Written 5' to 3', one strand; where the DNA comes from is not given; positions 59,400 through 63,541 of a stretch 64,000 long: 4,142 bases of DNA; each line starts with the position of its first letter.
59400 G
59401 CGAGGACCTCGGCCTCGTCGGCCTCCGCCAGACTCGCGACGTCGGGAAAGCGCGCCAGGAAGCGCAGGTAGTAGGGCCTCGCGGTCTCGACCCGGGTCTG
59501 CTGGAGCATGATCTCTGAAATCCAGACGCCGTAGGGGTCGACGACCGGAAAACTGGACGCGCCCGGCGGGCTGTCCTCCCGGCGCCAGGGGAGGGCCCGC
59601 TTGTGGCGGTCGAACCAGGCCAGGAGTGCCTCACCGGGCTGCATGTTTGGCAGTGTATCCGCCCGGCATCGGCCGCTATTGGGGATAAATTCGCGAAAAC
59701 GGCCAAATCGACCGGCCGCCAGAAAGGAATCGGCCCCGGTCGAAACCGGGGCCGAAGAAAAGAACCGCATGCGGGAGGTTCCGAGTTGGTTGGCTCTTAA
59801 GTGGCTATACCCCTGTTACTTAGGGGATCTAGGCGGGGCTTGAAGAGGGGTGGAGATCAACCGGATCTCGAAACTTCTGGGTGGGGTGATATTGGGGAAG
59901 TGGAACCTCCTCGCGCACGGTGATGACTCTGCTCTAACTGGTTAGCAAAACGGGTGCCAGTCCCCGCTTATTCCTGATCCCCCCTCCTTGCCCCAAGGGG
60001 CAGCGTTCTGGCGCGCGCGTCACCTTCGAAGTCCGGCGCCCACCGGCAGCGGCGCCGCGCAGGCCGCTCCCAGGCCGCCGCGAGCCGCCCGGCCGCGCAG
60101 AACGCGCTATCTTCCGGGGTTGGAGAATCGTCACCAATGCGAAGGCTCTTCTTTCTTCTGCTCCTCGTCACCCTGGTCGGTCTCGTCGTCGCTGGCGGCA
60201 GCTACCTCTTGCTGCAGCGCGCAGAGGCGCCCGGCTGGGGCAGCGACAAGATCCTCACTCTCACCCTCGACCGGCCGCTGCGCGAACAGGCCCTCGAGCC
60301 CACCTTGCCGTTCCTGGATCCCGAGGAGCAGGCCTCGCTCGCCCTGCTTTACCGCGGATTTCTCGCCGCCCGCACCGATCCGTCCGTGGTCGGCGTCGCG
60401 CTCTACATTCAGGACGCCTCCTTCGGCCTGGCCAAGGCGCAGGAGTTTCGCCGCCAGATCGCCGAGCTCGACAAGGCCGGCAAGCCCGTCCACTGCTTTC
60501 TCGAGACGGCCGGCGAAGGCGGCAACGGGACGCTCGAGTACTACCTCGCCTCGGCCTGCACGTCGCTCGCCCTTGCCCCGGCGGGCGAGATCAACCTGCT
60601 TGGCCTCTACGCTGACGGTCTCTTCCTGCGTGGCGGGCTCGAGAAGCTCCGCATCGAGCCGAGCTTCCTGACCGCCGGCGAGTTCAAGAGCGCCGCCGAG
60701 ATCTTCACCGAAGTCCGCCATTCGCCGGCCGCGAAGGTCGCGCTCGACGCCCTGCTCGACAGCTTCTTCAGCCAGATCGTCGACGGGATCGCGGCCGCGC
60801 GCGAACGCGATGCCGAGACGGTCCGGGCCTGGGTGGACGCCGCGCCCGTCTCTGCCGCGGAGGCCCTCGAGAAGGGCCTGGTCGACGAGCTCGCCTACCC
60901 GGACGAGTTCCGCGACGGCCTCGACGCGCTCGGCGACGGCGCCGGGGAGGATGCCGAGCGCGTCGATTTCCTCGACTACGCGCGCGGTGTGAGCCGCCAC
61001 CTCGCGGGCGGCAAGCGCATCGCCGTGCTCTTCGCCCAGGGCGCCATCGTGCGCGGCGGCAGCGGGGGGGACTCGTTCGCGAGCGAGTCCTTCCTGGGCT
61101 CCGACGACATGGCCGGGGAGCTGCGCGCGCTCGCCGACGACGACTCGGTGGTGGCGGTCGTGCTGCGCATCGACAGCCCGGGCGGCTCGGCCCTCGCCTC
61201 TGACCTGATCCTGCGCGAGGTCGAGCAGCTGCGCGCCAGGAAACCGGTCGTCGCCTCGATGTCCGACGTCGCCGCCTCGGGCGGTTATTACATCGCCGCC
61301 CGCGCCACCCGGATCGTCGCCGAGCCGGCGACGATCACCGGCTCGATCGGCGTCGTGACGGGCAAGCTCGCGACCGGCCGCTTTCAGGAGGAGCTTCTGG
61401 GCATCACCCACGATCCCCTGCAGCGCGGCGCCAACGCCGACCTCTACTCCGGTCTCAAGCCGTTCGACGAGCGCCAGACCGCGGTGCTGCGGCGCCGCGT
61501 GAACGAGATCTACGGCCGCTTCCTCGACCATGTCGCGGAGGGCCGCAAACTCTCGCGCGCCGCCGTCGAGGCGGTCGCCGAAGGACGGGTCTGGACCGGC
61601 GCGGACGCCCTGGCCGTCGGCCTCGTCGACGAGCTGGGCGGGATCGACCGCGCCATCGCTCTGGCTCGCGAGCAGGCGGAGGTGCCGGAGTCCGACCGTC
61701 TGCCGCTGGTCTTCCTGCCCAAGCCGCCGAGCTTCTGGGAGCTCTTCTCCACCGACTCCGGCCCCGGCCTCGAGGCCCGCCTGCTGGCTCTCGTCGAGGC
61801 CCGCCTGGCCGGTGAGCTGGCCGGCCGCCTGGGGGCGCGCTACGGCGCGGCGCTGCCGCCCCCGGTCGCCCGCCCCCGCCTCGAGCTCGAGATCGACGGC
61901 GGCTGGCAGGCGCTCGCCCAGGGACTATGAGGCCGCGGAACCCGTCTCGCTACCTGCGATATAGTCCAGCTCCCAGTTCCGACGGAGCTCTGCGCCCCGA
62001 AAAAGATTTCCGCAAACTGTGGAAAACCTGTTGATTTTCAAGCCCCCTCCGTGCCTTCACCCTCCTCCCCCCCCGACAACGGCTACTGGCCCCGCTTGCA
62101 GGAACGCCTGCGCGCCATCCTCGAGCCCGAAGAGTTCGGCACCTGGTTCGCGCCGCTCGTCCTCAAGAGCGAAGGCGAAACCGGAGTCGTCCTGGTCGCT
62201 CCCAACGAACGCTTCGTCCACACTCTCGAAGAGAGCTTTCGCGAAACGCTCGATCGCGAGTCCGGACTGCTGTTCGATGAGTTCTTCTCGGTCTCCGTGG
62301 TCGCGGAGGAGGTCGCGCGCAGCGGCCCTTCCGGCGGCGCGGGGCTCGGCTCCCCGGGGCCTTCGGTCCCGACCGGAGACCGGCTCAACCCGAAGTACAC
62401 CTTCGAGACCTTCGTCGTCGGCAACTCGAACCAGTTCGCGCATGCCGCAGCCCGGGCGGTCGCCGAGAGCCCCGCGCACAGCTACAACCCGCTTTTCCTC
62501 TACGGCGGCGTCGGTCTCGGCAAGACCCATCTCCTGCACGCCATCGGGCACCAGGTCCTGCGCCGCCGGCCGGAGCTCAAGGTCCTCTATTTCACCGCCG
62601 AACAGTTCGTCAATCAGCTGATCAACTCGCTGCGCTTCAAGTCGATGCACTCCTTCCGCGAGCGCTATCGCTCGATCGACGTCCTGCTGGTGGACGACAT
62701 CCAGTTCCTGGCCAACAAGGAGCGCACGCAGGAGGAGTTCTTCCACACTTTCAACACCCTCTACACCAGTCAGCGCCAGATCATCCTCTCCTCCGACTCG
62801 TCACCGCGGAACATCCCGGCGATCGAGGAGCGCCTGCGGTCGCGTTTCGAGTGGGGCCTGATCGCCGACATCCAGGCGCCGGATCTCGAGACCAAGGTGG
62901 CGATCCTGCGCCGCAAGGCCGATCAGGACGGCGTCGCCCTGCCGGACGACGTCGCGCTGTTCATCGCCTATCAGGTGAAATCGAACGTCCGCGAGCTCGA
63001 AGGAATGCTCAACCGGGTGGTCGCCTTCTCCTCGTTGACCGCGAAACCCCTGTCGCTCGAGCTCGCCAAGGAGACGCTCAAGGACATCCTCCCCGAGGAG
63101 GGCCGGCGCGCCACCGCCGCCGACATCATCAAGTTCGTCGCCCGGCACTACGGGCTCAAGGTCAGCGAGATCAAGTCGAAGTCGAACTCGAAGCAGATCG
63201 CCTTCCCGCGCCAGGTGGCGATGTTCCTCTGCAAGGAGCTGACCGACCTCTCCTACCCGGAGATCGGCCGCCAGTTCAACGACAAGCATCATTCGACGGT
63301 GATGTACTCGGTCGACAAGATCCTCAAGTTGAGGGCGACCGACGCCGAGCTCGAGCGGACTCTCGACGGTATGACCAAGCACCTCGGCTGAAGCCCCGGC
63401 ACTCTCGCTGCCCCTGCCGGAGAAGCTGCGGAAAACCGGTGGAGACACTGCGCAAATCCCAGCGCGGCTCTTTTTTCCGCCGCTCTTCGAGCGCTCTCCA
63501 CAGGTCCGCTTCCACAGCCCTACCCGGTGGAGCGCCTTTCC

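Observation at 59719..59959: Canonical sigma-54 promoter driving a ~210-nt, ORF-free, C-rich, terminator-bounded RNA upstream of mutY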

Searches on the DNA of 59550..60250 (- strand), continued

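Call 53: search_with_rna_model(model_id=R1, sources=[L293, L294, L295, L296, L297, L298, L299, L300, L301, L302, L303, L304, L305, L306, L307, L308, L309, L310, L311, L312, L313, L314, L315, L316, L317, L318, L319, L320, L321, L322, L323, L324, L325, L326, L327, L328, L329, L330, L331, L332, L333, L334, L335, L336, L337, L338, L339, L340, L341, L342, L343, L344, L345, L346, L347, L348, L349, L350, L351, L352, L353, L354, L355, L356, L357, L358, L359, L360, L361, L362, L363, L364, L365, L366, L367, L368, L369, L370, L371, L372, L373, L374, L375, L376, L377, L378, L379, L380, L381, L382, L383, L384, L385, L386, L387, L388, L389, L390, L391, L392], max_evalue=0.001, make_alignment=true)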
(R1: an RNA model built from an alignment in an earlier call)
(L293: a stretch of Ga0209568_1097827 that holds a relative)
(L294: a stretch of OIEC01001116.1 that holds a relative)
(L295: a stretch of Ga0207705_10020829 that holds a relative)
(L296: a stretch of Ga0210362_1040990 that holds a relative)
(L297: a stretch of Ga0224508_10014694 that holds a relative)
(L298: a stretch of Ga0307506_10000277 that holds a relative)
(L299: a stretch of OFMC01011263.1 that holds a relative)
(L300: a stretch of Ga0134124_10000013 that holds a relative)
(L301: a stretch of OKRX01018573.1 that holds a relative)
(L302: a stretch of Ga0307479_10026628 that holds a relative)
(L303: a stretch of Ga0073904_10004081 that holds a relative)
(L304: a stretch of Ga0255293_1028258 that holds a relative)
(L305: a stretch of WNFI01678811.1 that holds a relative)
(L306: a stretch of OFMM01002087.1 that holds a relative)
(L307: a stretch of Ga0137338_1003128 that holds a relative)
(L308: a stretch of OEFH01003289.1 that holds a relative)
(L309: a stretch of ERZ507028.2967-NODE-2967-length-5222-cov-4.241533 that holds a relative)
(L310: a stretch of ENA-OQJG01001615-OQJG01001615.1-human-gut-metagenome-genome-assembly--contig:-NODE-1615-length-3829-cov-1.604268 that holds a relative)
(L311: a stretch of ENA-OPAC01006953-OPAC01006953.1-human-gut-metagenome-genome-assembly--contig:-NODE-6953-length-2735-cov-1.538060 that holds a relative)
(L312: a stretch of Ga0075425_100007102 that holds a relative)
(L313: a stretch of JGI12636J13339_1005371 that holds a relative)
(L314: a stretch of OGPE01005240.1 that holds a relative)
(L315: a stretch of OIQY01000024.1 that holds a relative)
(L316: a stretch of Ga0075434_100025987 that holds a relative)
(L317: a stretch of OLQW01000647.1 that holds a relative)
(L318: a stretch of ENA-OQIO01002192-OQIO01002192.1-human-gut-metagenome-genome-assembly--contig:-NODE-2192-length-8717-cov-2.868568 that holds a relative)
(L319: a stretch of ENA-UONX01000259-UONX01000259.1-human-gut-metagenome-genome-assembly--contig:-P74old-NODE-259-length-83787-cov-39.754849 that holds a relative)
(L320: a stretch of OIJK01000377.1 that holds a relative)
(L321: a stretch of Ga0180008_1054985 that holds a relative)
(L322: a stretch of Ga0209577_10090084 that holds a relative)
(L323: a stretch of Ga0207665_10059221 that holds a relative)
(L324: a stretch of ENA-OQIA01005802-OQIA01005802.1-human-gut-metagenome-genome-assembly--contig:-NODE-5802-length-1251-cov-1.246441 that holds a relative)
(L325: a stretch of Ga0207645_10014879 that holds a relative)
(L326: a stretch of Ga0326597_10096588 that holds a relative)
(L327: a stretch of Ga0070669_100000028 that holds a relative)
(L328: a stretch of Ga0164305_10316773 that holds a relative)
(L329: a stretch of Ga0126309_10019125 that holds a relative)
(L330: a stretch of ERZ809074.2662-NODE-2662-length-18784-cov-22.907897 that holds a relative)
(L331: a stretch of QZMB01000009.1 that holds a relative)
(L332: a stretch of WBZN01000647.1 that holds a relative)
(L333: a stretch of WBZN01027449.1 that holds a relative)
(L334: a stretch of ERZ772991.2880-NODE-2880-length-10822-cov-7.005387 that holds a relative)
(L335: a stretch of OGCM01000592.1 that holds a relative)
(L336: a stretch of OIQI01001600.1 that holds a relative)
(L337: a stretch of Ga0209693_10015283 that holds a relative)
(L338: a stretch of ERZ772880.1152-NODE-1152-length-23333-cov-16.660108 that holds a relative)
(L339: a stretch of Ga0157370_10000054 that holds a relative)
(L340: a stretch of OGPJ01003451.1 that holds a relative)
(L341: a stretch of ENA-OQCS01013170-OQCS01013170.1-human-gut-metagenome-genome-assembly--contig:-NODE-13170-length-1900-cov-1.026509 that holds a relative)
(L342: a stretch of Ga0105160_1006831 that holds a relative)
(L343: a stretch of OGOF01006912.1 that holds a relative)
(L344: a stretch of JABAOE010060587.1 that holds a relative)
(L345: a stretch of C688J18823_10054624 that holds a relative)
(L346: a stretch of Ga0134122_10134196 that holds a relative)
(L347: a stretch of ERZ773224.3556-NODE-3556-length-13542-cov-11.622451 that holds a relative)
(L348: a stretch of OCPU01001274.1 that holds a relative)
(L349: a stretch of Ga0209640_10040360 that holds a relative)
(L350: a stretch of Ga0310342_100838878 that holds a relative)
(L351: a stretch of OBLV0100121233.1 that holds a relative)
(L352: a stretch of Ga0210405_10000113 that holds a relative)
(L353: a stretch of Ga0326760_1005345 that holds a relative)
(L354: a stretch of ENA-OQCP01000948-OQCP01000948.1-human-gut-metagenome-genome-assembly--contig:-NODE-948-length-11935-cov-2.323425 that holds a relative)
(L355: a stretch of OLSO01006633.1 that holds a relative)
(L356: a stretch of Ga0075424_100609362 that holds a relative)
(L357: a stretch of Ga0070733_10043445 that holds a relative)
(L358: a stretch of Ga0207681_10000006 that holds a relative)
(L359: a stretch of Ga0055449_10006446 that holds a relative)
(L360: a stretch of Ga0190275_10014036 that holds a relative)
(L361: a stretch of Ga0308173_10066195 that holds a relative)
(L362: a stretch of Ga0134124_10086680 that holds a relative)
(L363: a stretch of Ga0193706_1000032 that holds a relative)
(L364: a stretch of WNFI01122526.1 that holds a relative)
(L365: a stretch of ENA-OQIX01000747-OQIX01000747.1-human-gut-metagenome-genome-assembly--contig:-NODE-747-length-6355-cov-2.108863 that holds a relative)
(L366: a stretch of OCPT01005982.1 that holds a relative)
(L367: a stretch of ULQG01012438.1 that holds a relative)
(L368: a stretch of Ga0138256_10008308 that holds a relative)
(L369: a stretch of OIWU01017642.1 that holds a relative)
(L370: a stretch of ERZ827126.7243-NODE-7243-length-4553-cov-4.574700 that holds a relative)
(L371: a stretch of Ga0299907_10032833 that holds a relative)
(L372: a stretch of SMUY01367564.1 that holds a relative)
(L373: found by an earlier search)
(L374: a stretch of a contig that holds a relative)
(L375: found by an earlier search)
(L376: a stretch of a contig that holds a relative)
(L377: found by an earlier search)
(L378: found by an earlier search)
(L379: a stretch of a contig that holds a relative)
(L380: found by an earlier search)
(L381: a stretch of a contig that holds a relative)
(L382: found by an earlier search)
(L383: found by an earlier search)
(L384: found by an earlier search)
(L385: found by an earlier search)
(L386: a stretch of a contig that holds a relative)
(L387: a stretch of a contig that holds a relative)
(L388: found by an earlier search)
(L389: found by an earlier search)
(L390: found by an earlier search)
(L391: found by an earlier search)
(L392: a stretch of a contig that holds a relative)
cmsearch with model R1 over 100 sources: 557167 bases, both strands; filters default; matches with E-value up to 0.001: 79.
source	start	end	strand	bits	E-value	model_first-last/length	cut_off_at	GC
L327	703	866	-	116.7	3e-24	1-163/163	no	0.55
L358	7544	7707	-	116.7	3e-24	1-163/163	no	0.55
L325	1405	1568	+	116.2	3.9e-24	1-163/163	no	0.54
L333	2172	2338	-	115.9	4.6e-24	1-163/163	no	0.56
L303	6814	6980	+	115.3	6.3e-24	1-163/163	no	0.56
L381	3766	3932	-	115.3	6.3e-24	1-163/163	no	0.56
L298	10641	10802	-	114.1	1.2e-23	1-163/163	no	0.53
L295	4413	4576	+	114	1.2e-23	1-163/163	no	0.54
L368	3848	4014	+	112.8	2.4e-23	1-163/163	no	0.57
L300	3825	3986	+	112.8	2.4e-23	1-163/163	no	0.54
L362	2481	2642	+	109.8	1.1e-22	1-163/163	no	0.54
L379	5014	5171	-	104.7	1.6e-21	1-163/163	no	0.55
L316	170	329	+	104.1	2.2e-21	1-163/163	no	0.54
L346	112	272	+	103.4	3e-21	1-163/163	no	0.57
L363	5064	5228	-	99.4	2.4e-20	1-163/163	no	0.54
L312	2304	2465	-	96.7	9.7e-20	1-163/163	no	0.54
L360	890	1051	+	96.2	1.3e-19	1-163/163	no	0.5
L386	1507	1669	-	95.5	1.9e-19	1-163/163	no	0.53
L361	2552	2695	+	95.2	2.1e-19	1-144/163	3'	0.52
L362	2164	2324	+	94.9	2.5e-19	1-163/163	no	0.55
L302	4778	4941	-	94.3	3.4e-19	1-163/163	no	0.54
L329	866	1028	-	94.1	3.8e-19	1-163/163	no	0.5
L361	2252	2413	+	93.6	5e-19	1-163/163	no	0.57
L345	2542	2701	+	93.4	5.3e-19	1-163/163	no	0.57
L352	1743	1905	-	93.4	5.4e-19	1-163/163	no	0.58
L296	1293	1453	+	93.4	5.4e-19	1-163/163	no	0.54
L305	80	240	-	91.8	1.2e-18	1-163/163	no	0.55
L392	1326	1488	-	90.6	2.3e-18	1-163/163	no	0.52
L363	5417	5577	-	89.6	3.9e-18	1-163/163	no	0.55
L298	10421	10578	-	88.3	7.8e-18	1-163/163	no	0.53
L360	643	804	+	88.2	8.1e-18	1-163/163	no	0.56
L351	979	1132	+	87.9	9.2e-18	1-154/163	3'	0.54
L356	841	1003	+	87.8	9.8e-18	1-163/163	no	0.56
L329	1104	1265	-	86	2.6e-17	1-163/163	no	0.57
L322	899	1060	-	84.9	4.5e-17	1-163/163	no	0.54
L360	399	558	+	84.2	6.3e-17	1-163/163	no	0.54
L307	2479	2646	+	84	6.9e-17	1-163/163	no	0.57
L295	4161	4316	+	83.4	9.6e-17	1-163/163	no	0.57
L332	6934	7097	+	83.1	1.1e-16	1-163/163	no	0.53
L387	7044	7213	-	83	1.2e-16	1-163/163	no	0.55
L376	127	293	+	82.7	1.4e-16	1-163/163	no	0.58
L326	2917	3083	-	82.3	1.7e-16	1-163/163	no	0.54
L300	4067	4226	+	80.4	4.5e-16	1-163/163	no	0.52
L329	1348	1507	-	80.4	4.6e-16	1-163/163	no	0.54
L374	689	855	+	79.5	7.3e-16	1-163/163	no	0.6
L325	1152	1310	+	78.2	1.4e-15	1-163/163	no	0.57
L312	2556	2719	-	77.8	1.8e-15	1-163/163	no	0.57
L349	15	180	-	76.7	3.1e-15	1-163/163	no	0.6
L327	1089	1245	-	75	7.6e-15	1-163/163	no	0.56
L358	7930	8086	-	75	7.6e-15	1-163/163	no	0.56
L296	1094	1247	+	74.8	8.2e-15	1-163/163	no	0.55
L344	1521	1683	-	73.9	1.3e-14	1-163/163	no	0.5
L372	10574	10734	+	73.4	1.7e-14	1-163/163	no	0.48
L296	778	938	+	72.9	2.2e-14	1-163/163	no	0.57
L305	367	527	-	72.4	3e-14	1-163/163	no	0.63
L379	5273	5434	-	72.1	3.5e-14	1-163/163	no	0.59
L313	1486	1652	-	71.4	4.8e-14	1-163/163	no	0.54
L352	2090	2247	-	70.9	6.5e-14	1-163/163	no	0.59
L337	92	256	-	70.2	9.1e-14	1-163/163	no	0.58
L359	2465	2629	+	69.9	1.1e-13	1-163/163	no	0.56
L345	2280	2443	+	68.5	2.2e-13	1-163/163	no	0.57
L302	4415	4579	-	68.3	2.5e-13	1-163/163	no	0.63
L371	998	1171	-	68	2.8e-13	1-163/163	no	0.57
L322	1184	1344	-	67.4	3.9e-13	1-163/163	no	0.63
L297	2240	2396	-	64.9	1.4e-12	1-163/163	no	0.54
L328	918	1083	+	61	1.1e-11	1-163/163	no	0.55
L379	5511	5668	-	58.6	3.8e-11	1-163/163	no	0.56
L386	1965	2117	-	55.8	1.6e-10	1-163/163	no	0.58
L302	5069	5231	-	55.6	1.8e-10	1-163/163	no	0.59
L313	1202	1364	-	52.6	8.4e-10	1-163/163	no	0.62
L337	383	543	-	50.7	2.3e-09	1-163/163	no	0.63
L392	1552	1628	-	46.4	2.1e-08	89-163/163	5'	0.6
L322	580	741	-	46.3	2.2e-08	1-163/163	no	0.62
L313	1968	2094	-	43.6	8.7e-08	30-163/163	5'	0.6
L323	1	99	+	42.7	1.4e-07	68-163/163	5'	0.58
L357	2721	2809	-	34.8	8.3e-06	75-163/163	5'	0.53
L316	1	69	+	32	3.6e-05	96-163/163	5'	0.64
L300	3508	3659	+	29.7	0.00012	1-163/163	no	0.59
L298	10871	11027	-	29.6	0.00013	1-163/163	no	0.61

Alignment A5: 79 matches aligned to the model, 207 columns, each read 5' to 3' on its own strand. Consensus structure (alignment columns), stored with it:
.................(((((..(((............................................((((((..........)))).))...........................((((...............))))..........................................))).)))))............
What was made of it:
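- Tried and rejected: It did yield 79 more copies (call 53).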

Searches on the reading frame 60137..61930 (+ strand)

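Call 8: search_protein_families(library=pfam, proteins=[window:60137-61930:+])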
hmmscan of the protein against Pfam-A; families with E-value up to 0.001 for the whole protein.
window:60137-61930:+ (597 aa): 2 families
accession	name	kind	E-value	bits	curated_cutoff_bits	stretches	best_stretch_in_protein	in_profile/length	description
PF01343.23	Peptidase_S49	-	2.9e-64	216.1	24.9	2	364-516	2-153/154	Peptidase family S49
PF25145.1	NfeD1b_N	-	2.1e-05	24.6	40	1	333-409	26-100/189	NfeD1b, N-terminal domain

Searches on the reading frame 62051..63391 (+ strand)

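Call 8: search_protein_families(library=pfam, proteins=[window:62051-63391:+])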
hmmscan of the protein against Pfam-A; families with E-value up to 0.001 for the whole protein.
window:62051-63391:+ (446 aa): 8 families
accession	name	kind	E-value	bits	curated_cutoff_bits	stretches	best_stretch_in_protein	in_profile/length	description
PF00308.24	Bac_DnaA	-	1.6e-73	246.6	23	1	112-272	1-161/162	Bacterial DnaA ATPAse domain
PF08299.17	Bac_DnaA_C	-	5.7e-29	100.4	31.5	1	358-424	3-69/69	Bacterial dnaA protein helix-turn-helix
PF01695.23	IstB_IS21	-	1.8e-10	41.2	24.1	1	148-249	95-193/238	IstB-like ATP binding protein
PF11638.13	DnaA_N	-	7e-08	32.5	24.6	1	12-67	3-59/65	DnaA N-terminal domain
PF22688.2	Hda_lid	-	8.3e-07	29.3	27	1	280-341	2-63/65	Hda, lid domain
PF00004.35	AAA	-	2.9e-05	25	21.2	1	149-266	2-123/131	ATPase family associated with various cellular activities (AAA)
PF13173.12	AAA_14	-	0.00027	21.4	27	1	146-266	3-115/129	AAA domain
PF13401.12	AAA_22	-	0.00029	21.6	27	0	147-238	7-108/130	AAA domain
